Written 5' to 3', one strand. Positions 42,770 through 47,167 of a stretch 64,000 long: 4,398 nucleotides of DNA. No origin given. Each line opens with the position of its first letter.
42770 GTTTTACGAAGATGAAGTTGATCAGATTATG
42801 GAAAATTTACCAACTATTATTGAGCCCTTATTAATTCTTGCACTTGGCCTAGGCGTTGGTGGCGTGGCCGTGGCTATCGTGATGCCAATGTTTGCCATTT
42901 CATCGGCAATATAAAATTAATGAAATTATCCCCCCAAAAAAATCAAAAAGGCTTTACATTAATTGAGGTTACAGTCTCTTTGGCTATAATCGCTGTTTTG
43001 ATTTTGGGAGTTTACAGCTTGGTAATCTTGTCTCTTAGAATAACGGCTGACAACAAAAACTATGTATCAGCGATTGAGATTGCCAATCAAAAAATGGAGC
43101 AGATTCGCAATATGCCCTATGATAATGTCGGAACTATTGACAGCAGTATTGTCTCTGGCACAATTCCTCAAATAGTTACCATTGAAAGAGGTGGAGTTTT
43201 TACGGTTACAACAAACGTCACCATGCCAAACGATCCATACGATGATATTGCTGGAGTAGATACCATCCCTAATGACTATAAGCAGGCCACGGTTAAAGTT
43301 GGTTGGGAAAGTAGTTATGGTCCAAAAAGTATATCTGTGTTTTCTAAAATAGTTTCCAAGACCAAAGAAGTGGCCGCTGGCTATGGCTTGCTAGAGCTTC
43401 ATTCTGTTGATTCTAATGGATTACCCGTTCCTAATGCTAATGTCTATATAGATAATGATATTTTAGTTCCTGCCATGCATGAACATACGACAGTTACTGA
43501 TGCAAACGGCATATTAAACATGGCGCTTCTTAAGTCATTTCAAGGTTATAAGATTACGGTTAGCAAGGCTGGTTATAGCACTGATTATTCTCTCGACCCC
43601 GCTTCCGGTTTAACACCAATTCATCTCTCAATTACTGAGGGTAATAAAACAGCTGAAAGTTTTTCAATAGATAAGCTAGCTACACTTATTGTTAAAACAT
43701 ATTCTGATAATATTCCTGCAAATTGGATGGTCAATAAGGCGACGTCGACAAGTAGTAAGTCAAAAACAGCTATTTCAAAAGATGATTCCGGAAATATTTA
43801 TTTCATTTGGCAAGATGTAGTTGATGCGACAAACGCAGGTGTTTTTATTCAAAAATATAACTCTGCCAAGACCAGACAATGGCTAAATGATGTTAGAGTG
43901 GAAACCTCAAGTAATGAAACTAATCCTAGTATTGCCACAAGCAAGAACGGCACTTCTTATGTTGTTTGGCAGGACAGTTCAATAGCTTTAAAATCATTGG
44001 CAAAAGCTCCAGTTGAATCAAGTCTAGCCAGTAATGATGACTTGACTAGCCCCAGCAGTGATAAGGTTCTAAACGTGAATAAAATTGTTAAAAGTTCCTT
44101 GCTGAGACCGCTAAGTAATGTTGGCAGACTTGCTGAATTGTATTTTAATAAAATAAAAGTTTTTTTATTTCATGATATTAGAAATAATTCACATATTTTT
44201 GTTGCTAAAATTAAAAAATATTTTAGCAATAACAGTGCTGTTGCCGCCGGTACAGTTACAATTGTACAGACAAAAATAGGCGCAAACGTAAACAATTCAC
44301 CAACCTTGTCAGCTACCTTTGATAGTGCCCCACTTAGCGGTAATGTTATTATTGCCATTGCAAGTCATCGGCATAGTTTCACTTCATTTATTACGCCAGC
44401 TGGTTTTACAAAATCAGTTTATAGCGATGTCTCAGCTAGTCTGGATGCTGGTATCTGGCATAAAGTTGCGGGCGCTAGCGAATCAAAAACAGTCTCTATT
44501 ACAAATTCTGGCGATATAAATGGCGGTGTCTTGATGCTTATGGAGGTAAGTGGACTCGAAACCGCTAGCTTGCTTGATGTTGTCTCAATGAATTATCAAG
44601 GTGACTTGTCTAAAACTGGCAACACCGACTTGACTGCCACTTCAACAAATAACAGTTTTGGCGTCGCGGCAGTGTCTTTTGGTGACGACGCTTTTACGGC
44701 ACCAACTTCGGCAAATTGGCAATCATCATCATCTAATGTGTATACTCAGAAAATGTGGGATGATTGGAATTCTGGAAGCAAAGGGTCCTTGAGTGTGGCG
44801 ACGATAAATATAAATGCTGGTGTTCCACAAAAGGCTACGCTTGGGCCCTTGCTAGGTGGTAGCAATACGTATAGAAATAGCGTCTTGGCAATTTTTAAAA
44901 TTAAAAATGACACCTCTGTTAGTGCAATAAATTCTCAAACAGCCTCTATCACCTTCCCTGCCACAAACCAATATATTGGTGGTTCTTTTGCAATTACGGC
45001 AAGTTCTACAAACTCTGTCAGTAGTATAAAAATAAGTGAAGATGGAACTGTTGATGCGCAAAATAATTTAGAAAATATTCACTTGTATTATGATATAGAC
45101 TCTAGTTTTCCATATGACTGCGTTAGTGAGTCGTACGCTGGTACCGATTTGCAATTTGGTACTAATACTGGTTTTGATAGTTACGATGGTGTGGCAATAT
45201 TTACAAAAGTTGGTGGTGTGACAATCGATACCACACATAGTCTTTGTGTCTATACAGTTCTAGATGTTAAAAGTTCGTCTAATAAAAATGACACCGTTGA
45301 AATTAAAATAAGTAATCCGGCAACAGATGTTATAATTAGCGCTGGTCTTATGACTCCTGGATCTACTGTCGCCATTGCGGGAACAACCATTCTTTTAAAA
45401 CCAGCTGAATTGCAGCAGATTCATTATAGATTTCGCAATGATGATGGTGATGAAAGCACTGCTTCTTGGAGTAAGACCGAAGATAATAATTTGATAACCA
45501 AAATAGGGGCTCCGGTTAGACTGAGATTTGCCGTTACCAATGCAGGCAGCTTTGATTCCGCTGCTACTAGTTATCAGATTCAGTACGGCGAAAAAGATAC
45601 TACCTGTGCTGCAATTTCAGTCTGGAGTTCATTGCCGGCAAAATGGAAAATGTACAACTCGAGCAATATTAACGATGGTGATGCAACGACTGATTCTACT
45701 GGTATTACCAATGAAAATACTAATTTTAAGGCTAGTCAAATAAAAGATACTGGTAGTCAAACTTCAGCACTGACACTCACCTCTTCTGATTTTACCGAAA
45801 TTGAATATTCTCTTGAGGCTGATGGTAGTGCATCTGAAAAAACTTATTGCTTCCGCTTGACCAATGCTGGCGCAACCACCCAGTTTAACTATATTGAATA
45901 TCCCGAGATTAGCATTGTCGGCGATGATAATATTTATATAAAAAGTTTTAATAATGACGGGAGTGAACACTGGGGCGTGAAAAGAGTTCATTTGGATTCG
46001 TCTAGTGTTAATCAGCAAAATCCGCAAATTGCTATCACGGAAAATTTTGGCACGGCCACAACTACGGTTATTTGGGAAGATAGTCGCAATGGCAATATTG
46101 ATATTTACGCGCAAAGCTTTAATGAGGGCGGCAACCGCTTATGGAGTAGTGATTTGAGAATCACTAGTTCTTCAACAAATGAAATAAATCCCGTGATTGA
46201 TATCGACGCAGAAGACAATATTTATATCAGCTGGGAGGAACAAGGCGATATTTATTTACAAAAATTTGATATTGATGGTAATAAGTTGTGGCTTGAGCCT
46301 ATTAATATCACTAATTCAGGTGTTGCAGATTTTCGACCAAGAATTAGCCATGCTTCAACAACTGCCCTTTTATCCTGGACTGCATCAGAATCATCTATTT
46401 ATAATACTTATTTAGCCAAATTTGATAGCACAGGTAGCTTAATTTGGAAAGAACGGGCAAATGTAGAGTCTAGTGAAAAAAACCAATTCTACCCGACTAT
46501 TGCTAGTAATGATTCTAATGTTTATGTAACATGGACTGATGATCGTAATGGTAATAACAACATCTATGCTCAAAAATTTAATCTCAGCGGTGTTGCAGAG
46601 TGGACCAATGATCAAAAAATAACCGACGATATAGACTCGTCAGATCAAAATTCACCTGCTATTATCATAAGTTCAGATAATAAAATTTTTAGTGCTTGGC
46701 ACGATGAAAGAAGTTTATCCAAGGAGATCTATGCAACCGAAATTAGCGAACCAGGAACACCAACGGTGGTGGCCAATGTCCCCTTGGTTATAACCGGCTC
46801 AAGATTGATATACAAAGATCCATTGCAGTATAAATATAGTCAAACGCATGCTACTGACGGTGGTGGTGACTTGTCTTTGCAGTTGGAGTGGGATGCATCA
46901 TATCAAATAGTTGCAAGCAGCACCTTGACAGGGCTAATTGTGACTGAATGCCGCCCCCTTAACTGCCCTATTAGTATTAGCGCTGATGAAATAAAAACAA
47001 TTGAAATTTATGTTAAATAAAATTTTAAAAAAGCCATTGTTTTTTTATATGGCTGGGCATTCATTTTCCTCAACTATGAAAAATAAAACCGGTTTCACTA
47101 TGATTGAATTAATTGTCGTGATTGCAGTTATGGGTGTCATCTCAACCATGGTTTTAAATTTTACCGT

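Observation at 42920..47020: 1,366-aa protein with a textbook prepilin N-terminus fused to propeller-type repeats, a candidate pilus-displayed adhesin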

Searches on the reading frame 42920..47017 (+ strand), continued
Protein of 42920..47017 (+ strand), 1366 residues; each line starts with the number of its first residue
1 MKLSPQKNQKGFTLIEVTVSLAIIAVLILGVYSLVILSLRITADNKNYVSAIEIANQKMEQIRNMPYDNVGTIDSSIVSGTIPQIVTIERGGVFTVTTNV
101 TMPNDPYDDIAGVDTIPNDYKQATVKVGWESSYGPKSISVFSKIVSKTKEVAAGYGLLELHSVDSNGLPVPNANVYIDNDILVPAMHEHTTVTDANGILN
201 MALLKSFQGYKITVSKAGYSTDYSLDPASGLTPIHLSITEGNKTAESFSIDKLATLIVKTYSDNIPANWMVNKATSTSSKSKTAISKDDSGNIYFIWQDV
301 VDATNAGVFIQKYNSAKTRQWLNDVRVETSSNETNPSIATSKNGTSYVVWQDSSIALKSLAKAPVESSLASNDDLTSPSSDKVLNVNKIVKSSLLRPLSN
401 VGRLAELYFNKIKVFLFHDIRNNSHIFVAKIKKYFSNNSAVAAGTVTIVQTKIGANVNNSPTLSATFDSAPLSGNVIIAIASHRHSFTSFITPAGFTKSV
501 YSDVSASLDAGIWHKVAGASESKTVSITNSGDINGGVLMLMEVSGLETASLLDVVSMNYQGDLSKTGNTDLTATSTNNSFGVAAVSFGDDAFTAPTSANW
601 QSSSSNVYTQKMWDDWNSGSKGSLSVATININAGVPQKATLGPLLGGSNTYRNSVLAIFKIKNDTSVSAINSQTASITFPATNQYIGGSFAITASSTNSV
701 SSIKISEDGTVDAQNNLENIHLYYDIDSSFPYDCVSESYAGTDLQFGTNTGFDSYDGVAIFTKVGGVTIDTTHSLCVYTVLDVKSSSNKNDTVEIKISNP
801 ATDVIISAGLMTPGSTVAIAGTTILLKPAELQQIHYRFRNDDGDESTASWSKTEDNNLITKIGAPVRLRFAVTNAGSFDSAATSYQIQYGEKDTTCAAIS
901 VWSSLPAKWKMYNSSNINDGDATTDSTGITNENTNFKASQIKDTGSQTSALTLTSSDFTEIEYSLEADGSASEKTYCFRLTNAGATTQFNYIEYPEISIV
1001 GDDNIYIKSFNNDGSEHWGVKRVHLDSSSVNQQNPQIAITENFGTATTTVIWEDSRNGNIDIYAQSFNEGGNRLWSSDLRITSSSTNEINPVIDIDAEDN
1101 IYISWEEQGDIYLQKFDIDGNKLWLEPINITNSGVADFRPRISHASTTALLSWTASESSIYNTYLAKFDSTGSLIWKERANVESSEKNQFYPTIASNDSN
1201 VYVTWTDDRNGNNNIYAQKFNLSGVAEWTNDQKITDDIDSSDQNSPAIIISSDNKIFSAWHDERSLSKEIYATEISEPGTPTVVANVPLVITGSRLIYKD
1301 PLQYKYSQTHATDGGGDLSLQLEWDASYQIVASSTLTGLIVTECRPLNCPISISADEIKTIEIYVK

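Call 63: list_cluster_members(proteins=[P0001, P0101, P0074, P0058])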
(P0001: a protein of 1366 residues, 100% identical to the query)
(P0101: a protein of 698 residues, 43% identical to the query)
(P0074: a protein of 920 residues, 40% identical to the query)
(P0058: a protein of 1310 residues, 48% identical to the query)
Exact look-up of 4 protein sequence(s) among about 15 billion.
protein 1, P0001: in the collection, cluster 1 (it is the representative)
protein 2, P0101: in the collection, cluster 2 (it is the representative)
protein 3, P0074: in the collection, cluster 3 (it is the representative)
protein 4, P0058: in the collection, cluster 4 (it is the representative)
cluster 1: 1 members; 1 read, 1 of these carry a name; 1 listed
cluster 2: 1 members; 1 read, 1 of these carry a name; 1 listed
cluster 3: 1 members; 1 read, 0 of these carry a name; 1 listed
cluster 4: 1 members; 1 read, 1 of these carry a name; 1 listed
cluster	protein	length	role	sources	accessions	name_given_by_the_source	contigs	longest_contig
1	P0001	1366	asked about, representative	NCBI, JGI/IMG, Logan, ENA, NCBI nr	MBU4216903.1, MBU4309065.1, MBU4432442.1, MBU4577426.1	prepilin-type N-terminal cleavage/methylation domain-containing protein [Candidatus ... | prepilin-type N-terminal cleavage/methylation domain-containing protein [Patescibacteria ...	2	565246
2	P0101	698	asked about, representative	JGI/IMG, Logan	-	hypothetical protein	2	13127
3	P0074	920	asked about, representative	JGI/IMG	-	-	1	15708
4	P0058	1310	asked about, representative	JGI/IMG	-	hypothetical protein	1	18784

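Call 70: find_related_loci(query=A1, collection=genome_contigs, flank=6000)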
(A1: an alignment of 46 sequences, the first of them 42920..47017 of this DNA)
Query A1 (1366 aa) in genome_contigs; peptide patterns used: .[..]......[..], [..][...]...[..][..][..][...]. (x = any residue, [..] = any of these).
200 stretches matched a pattern; 43 encode a relative of the query (tblastn E <= 1e-3); 43 distinct loci.
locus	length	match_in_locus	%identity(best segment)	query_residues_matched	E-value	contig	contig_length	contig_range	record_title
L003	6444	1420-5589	48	6-1366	0e+0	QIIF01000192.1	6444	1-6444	MAG: Candidatus Falkowbacteria bacterium isolate SZUA-104 Ga0063293_10016745, whole genome shotgun sequence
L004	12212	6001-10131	47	4-1366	0e+0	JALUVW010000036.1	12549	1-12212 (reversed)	MAG: Candidatus Falkowbacteria bacterium isolate 128-326_metabat2_scaf2bin.076 128-326_scaffold_1560_c2, whole genome sh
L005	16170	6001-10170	47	7-1366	0e+0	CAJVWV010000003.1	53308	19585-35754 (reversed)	TPA_asm: uncultured bacterium isolate DRR093004_bin.4_MetaBAT_v2.12.1_MAG genome assembly, contig: NODE_343_length_53308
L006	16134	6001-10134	45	1-1366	0e+0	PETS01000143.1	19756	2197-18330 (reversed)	MAG: Candidatus Falkowbacteria bacterium CG02_land_8_20_14_3_00_36_14 CG02_land_8_20_14_3.00_150_scaffold_937_c, whole g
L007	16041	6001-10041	44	6-1366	0e+0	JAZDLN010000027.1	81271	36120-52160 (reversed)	MAG: Candidatus Falkowbacteria bacterium isolate MEGAHIT-group-0.601 k141_11169208, whole genome shotgun sequence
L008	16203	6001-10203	42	5-1366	0e+0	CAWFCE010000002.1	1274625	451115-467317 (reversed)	MAG: Candidatus Parcubacteria bacterium isolate MFD02416.bin.1.397 genome assembly, contig: contig_61671, whole genome s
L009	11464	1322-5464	41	7-1366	0e+0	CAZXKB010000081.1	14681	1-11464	MAG TPA_asm: uncultured Gammaproteobacteria bacterium isolate SRP185410_co1_438 genome assembly, contig: k141_2245403, w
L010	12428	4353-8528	43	11-1366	0e+0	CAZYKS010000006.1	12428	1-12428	MAG TPA_asm: uncultured Gammaproteobacteria bacterium isolate SRP214966_co3_413 genome assembly, contig: NODE_8080_lengt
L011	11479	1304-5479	37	9-1366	0e+0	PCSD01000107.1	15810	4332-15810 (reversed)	MAG: Candidatus Falkowbacteria bacterium CG23_combo_of_CG06-09_8_20_14_all_49_15 CG23_scaffold_1842_c, whole genome shot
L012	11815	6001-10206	44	10-1366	2e-180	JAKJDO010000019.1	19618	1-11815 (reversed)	MAG: Patescibacteria group bacterium isolate UR.bin108 UR_contig_6989, whole genome shotgun sequence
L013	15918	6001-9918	42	1-1297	0e+0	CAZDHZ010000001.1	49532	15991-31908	MAG TPA_asm: uncultured Gammaproteobacteria bacterium isolate binchicken_co256_37 genome assembly, contig: NODE_818_leng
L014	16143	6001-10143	37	1-1365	0e+0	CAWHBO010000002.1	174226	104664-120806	MAG: Candidatus Parcubacteria bacterium isolate MFD00905.bin.2.44 genome assembly, contig: contig_3100, whole genome sho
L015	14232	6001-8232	46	1-1366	4e-82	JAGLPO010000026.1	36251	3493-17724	MAG: Candidatus Parcubacteria bacterium isolate RS_8_12 ROV157_8.bin.12.fa_26, whole genome shotgun sequence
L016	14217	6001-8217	45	9-1366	4e-81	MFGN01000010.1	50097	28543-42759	MAG: Candidatus Falkowbacteria bacterium RIFOXYD12_FULL_34_57 rifoxyd3_full_scaffold_175, whole genome shotgun sequence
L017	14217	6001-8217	42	2-1366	9e-79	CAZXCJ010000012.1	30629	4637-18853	MAG TPA_asm: uncultured Gammaproteobacteria bacterium isolate binchicken_co243_180 genome assembly, contig: NODE_992_len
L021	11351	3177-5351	42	11-1366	2e-72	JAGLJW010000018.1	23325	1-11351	MAG: Candidatus Parcubacteria bacterium isolate RS_3_8 ROV157_3.bin.8.fa_18, whole genome shotgun sequence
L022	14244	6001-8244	38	7-1366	2e-70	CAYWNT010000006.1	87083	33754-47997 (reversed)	MAG TPA_asm: uncultured Gammaproteobacteria bacterium isolate SRP077602_co7_178 genome assembly, contig: NODE_890_length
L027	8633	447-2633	37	6-1366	3e-60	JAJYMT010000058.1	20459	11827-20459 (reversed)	MAG: bacterium isolate DBS2-4.bin161 NODE_4547_length_20459_cov_1.25787, whole genome shotgun sequence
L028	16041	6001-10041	46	6-1366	0e+0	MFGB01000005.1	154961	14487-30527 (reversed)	MAG: Candidatus Falkowbacteria bacterium RIFOXYA2_FULL_47_19 rifoxya2_full_scaffold_187, whole genome shotgun sequence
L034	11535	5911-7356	38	10-1366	9e-38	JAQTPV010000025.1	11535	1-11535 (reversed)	MAG: Candidatus Paceibacterota bacterium isolate STB_124 NODE_14297_length_11535_cov_3.738604_Sandtown_B, whole genome s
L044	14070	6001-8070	39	2-1366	2e-65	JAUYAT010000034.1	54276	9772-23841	MAG: bacterium isolate C19_concoct.bin.47 C19_k141_59445, whole genome shotgun sequence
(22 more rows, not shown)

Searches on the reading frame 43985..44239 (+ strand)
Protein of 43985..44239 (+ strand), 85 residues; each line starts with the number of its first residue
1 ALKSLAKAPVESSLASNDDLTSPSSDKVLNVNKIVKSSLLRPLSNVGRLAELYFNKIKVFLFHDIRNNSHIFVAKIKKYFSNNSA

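Call 43: search_protein_families(library=pfam, proteins=[window:43985-44239:+], max_evalue=10)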
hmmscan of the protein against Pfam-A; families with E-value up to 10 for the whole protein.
window:43985-44239:+ (85 aa): 1 family
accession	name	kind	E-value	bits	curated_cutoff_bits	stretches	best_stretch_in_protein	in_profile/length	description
PF14781.12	BBS2_N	-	0.092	13.1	26.3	1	23-76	44-97/107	Ciliary BBSome complex subunit 2, N-terminal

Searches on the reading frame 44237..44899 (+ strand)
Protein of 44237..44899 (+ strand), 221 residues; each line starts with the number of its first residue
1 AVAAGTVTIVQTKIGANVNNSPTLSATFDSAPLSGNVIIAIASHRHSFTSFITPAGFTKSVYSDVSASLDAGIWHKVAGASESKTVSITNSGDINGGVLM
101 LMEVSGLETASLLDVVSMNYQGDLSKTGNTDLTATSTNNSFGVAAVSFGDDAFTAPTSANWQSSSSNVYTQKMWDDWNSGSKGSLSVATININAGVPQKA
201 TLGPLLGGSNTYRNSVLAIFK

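Call 43: search_protein_families(library=pfam, proteins=[window:44237-44899:+], max_evalue=10)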
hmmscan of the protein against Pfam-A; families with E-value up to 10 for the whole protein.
window:44237-44899:+ (221 aa): 0 families

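Call 62: search_protein_families(library=ncbifam, proteins=[window:44237-44899:+], max_evalue=1)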
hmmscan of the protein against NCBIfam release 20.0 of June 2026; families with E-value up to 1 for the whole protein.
window:44237-44899:+ (221 aa): 0 families
